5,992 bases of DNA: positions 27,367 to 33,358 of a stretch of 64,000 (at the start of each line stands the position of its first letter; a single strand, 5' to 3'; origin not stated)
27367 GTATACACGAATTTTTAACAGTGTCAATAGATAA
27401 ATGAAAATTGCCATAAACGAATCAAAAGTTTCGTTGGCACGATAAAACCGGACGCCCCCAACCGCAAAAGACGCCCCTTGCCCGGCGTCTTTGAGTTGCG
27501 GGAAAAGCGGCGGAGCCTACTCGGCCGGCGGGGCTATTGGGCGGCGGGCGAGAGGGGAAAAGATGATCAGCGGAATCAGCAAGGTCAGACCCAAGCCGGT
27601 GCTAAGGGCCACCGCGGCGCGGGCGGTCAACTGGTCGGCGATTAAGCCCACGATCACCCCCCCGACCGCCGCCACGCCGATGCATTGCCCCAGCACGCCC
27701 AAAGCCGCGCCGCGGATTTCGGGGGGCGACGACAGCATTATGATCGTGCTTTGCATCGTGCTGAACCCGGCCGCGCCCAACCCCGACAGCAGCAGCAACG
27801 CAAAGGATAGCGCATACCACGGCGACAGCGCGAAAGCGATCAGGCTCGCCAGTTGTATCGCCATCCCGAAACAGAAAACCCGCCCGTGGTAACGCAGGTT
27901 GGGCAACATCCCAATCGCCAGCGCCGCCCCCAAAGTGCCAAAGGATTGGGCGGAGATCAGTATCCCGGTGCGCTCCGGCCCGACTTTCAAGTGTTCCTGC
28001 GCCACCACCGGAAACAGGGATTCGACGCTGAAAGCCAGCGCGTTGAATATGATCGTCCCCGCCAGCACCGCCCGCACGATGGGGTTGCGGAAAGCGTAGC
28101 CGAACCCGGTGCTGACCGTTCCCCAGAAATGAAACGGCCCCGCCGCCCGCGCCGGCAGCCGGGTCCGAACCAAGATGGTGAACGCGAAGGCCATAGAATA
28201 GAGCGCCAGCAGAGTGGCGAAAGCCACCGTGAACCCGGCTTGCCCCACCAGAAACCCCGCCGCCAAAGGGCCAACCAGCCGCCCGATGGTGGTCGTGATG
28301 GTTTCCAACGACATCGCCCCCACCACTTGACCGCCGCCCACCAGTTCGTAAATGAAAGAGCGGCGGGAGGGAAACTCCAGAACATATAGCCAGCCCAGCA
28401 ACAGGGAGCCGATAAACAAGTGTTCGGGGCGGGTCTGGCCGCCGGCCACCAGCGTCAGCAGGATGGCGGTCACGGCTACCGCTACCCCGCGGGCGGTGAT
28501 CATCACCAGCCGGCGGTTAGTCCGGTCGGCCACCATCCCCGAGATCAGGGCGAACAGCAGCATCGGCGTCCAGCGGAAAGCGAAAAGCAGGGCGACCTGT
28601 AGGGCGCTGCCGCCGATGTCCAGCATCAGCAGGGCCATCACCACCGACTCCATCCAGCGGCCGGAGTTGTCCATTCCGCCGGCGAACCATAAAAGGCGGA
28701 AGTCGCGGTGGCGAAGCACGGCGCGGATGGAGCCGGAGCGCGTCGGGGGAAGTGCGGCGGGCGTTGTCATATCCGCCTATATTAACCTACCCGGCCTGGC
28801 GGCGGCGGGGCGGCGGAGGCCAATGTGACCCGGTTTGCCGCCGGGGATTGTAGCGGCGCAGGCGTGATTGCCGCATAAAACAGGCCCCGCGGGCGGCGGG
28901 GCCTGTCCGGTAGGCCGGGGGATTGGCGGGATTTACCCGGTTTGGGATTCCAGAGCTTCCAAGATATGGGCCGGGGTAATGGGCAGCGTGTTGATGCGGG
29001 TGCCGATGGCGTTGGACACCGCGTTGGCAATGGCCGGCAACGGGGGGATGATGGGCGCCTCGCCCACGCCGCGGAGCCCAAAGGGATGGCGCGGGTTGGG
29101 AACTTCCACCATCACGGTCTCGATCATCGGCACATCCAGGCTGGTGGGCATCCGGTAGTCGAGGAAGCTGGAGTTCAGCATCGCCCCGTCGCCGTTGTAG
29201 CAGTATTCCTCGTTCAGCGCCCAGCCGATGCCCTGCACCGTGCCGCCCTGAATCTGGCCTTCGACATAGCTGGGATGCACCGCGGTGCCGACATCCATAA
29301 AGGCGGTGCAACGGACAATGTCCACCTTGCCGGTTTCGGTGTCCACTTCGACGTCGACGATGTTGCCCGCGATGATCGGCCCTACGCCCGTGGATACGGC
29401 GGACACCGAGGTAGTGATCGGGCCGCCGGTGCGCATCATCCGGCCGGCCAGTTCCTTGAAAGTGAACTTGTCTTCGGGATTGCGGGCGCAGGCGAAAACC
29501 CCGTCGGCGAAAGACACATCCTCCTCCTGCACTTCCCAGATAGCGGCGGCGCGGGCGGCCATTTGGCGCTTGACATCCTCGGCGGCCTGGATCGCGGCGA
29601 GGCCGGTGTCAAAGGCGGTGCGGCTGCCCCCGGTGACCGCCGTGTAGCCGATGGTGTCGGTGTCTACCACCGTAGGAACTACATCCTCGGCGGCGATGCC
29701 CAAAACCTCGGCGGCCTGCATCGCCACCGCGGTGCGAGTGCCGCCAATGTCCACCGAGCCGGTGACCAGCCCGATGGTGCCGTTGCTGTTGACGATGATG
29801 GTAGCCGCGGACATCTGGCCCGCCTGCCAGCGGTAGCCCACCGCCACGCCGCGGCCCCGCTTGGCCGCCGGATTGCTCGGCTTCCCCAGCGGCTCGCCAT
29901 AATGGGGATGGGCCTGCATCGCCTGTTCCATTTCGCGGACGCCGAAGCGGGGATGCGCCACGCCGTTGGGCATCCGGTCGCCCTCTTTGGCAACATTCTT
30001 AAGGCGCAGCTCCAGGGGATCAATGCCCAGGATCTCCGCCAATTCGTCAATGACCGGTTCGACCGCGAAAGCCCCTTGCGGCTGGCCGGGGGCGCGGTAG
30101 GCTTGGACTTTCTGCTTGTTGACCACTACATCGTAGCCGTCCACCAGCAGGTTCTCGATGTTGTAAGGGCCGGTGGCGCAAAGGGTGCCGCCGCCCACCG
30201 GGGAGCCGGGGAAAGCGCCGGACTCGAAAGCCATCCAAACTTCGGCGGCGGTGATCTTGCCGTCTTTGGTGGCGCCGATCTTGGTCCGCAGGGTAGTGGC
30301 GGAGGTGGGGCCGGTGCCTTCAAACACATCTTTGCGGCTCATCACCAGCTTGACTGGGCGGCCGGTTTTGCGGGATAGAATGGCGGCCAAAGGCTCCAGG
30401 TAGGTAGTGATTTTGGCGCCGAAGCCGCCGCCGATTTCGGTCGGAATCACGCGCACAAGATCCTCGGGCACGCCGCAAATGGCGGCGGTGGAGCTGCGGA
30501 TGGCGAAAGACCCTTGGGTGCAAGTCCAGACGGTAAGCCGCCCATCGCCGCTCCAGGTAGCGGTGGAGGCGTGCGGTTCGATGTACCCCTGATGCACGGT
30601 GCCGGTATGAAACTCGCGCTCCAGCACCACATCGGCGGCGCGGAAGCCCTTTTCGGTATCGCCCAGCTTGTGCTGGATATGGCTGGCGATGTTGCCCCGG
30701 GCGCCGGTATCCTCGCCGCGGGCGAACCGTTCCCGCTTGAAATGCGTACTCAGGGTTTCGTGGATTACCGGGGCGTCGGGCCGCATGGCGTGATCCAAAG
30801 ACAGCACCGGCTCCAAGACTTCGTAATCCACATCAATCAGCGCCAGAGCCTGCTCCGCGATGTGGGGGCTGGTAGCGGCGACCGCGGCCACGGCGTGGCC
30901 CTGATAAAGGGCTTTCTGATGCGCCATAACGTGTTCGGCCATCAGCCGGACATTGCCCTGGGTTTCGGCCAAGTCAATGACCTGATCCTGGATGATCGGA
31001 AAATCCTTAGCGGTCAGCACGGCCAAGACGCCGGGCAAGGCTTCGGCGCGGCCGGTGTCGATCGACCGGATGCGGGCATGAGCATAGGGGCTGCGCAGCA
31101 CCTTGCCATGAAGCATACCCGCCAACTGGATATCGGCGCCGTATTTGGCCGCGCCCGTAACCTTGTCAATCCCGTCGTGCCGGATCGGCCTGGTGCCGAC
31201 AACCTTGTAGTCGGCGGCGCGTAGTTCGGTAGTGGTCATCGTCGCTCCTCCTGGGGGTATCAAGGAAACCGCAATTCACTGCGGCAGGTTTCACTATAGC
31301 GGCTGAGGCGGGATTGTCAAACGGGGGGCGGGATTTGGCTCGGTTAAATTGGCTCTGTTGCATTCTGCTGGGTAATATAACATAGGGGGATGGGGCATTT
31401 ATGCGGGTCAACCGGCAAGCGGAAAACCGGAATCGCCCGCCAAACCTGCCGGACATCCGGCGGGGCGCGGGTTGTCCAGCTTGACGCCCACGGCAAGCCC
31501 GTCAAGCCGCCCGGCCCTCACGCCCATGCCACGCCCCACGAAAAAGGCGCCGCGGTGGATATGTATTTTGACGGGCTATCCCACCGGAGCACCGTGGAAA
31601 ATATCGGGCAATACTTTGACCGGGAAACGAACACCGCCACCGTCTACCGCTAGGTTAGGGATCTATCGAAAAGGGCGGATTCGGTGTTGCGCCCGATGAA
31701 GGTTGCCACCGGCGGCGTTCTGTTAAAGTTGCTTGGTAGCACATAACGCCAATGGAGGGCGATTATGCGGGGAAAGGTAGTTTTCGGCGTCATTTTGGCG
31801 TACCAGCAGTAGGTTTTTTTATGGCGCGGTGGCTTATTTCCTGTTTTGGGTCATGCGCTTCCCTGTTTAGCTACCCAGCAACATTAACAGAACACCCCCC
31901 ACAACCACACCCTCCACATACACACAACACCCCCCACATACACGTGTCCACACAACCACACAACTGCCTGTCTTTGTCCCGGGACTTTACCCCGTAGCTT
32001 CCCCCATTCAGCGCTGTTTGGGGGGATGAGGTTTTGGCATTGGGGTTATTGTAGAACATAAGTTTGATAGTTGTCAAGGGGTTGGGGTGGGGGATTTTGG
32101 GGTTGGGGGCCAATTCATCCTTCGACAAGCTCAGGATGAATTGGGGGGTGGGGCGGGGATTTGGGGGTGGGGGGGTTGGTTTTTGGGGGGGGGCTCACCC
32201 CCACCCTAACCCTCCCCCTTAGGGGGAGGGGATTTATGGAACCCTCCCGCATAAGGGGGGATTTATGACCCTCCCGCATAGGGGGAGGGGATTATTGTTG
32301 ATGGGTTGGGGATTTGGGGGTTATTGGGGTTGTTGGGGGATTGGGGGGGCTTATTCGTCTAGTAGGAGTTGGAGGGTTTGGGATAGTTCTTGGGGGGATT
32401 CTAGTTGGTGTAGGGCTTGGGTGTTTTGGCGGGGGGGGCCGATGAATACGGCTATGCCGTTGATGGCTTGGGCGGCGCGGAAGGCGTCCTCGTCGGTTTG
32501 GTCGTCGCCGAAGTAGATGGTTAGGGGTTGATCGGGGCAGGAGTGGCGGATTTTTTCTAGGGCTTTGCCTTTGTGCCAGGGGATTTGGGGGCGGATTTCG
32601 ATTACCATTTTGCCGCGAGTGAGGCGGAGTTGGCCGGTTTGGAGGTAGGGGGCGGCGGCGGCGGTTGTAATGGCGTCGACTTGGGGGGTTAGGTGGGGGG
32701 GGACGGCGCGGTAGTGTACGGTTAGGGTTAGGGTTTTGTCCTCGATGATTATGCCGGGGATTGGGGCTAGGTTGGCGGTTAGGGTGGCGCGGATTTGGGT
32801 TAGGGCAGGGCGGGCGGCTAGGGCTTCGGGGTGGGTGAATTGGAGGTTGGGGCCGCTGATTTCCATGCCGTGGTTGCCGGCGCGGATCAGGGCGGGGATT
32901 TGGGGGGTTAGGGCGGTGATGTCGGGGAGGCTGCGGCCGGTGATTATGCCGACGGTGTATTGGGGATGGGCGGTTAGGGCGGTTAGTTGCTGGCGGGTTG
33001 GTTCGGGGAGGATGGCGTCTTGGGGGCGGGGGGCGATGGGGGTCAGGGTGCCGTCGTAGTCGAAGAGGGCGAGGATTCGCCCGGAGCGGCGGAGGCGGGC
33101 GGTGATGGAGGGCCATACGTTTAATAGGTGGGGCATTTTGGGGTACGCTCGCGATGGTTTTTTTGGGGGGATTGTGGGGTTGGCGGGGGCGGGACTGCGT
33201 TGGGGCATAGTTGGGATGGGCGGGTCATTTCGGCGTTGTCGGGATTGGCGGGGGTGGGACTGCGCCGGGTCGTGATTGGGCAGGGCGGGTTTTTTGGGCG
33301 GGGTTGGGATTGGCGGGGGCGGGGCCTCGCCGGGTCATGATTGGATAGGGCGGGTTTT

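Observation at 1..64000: Two almost mutually exclusive codon dialects determined by gene orientation relative to the skew flip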

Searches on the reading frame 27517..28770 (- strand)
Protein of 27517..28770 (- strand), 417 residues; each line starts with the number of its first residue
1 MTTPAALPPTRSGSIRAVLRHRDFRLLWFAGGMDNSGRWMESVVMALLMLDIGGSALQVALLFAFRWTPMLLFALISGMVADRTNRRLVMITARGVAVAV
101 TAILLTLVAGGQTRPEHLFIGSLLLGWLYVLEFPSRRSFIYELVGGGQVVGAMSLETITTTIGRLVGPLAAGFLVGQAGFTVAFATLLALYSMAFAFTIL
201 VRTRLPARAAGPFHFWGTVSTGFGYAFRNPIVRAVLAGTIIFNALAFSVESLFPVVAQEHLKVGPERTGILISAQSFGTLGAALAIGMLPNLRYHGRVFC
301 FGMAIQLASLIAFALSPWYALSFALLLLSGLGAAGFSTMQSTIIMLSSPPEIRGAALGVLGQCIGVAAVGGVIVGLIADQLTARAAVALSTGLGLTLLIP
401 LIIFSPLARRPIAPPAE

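Call 11: search_protein_families(library=pfam, proteins=[window:27517-28770:-])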
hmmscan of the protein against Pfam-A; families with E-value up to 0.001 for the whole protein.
window:27517-28770:- (417 aa): 2 families
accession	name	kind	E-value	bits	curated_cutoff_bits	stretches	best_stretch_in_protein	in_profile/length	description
PF05977.19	MFS_3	-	5.5e-40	137.7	27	1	17-402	5-388/524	Transmembrane secretion effector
PF07690.21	MFS_1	-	9.5e-28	97.5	33.4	2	27-288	1-255/347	Major Facilitator Superfamily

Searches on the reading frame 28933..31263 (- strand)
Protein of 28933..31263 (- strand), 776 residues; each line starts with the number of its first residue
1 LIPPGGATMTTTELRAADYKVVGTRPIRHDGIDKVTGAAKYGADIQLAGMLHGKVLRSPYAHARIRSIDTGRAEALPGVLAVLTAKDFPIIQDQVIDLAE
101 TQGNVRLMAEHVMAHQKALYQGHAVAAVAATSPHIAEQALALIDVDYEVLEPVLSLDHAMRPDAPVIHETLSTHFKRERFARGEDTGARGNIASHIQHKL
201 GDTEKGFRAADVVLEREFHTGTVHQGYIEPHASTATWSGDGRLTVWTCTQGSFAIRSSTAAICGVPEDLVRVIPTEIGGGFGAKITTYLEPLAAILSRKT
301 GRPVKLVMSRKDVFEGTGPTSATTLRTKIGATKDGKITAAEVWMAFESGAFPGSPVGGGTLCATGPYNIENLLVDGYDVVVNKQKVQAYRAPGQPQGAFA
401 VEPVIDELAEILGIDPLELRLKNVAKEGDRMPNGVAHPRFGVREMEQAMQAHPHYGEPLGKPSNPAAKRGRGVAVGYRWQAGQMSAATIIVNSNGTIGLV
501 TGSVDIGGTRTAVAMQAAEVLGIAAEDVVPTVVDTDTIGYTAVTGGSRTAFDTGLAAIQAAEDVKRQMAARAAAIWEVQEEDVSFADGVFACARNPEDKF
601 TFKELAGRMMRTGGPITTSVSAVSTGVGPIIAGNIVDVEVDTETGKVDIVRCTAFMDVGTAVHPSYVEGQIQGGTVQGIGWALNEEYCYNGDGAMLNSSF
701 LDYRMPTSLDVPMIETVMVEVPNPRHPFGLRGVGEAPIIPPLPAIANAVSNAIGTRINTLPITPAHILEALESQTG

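Call 11: search_protein_families(library=pfam, proteins=[window:28933-31263:-])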
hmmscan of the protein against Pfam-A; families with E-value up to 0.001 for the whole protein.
window:28933-31263:- (776 aa): 3 families
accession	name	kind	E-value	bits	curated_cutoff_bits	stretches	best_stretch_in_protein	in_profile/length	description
PF02738.23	MoCoBD_1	-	9.2e-70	234.9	27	1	190-424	7-244/244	Molybdopterin cofactor-binding domain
PF20256.3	MoCoBD_2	-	8e-60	203.2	27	1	467-712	23-283/283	Molybdopterin cofactor-binding domain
PF01315.27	Ald_Xan_dh_C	-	1.4e-29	103.1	31.3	1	36-150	1-109/110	Aldehyde oxidase and xanthine dehydrogenase, a/b hammerhead domain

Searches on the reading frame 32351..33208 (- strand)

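Call 11: search_protein_families(library=pfam, proteins=[window:32351-33208:-])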
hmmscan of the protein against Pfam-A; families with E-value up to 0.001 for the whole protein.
window:32351-33208:- (285 aa): 1 family
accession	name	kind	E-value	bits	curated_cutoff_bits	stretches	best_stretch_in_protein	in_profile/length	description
PF02358.22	Trehalose_PPase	-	6.4e-41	140.4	27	1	48-249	1-206/235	Trehalose-phosphatase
